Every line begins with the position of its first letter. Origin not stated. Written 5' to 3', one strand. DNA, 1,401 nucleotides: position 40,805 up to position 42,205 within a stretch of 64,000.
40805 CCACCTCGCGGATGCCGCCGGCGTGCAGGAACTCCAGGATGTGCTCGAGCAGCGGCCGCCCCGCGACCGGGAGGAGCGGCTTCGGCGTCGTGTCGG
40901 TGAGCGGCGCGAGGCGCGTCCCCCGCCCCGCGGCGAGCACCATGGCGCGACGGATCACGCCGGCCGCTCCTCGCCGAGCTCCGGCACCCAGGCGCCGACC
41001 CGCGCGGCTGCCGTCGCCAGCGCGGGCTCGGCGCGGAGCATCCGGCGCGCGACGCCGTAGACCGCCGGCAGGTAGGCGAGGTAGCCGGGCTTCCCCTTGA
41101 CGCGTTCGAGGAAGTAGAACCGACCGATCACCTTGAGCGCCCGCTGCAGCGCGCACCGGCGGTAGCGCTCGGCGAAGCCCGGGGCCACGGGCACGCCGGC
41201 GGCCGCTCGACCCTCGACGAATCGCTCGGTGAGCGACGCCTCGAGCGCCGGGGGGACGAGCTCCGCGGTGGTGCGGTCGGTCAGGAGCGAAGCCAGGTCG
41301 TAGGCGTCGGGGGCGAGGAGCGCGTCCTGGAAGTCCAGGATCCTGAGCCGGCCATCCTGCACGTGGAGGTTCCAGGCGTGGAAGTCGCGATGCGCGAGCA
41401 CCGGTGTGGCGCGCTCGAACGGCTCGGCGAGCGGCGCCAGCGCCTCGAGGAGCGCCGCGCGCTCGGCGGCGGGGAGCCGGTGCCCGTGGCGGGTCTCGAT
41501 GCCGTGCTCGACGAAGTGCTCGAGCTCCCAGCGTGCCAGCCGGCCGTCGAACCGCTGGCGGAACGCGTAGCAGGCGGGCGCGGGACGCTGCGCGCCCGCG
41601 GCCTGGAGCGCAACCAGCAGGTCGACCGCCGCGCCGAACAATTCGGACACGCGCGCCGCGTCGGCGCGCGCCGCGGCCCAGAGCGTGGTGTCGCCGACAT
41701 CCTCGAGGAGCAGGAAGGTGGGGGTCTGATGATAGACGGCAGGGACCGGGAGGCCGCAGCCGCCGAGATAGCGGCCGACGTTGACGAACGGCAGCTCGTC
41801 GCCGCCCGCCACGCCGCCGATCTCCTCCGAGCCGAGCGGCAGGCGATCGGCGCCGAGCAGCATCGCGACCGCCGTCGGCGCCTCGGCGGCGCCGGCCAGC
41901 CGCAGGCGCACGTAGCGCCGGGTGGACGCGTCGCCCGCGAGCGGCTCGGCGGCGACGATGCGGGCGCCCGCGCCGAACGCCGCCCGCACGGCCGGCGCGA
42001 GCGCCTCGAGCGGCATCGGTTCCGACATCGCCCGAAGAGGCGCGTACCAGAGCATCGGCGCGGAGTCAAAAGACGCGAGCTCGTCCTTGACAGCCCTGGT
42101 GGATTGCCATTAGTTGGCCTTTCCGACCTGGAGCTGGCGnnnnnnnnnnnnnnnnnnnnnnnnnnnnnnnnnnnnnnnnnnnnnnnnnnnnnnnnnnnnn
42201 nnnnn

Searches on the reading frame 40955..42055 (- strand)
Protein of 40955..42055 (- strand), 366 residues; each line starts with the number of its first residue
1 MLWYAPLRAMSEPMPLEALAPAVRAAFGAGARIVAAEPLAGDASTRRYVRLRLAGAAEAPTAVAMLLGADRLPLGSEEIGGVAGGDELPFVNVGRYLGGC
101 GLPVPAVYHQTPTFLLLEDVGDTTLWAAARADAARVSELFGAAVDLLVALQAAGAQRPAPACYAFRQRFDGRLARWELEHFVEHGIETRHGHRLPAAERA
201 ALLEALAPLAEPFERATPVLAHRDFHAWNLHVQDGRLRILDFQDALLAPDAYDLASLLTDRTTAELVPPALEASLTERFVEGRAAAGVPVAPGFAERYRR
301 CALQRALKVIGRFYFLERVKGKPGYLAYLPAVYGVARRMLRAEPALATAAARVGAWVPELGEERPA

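Call 7: search_protein_families(library=pfam, proteins=[window:40955-42055:-], max_evalue=0.01)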
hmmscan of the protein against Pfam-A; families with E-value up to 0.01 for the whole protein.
window:40955-42055:- (366 aa): 1 family
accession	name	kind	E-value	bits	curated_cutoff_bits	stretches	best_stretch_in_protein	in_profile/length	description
PF01636.29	APH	-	8.6e-19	68.7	23.2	1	89-277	39-228/239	Phosphotransferase enzyme family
